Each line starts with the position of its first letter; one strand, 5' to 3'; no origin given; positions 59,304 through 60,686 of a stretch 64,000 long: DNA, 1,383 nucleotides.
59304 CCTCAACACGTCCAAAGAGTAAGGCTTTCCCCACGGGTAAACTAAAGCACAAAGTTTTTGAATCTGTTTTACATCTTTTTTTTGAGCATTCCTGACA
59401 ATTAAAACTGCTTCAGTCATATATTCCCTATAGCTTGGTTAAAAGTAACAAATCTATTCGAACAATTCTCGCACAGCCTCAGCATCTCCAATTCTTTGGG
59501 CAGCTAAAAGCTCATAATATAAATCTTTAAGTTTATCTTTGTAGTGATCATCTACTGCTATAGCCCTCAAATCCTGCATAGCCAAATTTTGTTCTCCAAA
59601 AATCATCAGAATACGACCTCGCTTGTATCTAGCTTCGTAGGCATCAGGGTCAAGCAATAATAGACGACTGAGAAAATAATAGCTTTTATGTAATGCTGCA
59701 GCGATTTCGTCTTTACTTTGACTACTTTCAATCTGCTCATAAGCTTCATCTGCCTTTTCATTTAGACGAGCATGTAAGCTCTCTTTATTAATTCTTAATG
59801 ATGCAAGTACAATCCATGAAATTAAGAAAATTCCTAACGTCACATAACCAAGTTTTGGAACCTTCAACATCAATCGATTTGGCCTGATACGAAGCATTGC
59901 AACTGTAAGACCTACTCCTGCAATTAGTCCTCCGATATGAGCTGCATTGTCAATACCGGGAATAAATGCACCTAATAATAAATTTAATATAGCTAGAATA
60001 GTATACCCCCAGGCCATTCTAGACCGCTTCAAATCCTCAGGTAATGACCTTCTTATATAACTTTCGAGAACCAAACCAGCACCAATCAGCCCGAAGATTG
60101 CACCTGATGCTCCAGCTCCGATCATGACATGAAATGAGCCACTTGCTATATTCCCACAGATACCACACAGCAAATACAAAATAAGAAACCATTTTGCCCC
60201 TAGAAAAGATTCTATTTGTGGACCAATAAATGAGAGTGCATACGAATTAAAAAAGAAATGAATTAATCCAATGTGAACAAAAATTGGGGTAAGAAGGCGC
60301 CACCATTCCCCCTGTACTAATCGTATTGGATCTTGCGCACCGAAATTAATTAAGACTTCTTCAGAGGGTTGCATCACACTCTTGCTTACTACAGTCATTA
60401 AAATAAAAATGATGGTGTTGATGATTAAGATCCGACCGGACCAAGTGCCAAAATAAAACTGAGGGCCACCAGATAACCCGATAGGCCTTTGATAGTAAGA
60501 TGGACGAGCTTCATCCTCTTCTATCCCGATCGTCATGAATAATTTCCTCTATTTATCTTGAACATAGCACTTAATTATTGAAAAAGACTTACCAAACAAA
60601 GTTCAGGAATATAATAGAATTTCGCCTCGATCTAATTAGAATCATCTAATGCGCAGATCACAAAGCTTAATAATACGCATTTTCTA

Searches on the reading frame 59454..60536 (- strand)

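Call 93: search_protein_families(library=ncbifam, proteins=[window:59454-60536:-], max_evalue=0.00001)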
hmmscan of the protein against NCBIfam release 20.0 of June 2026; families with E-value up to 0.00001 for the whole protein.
window:59454-60536:- (360 aa): 3 families
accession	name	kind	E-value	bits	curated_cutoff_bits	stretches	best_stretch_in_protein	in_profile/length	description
TIGR04239.1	rhombo_GlpG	equivalog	4.4e-14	52.8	250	1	35-212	99-266/271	rhomboid family intramembrane serine protease GlpG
NF008155.0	PRK10907.1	equivalog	1e-12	48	335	1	35-215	99-267/276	rhomboid family intramembrane serine protease GlpG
TIGR03902.1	rhom_GG_sort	equivalog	1e-09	38.5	84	1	73-160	11-100/154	rhombosortase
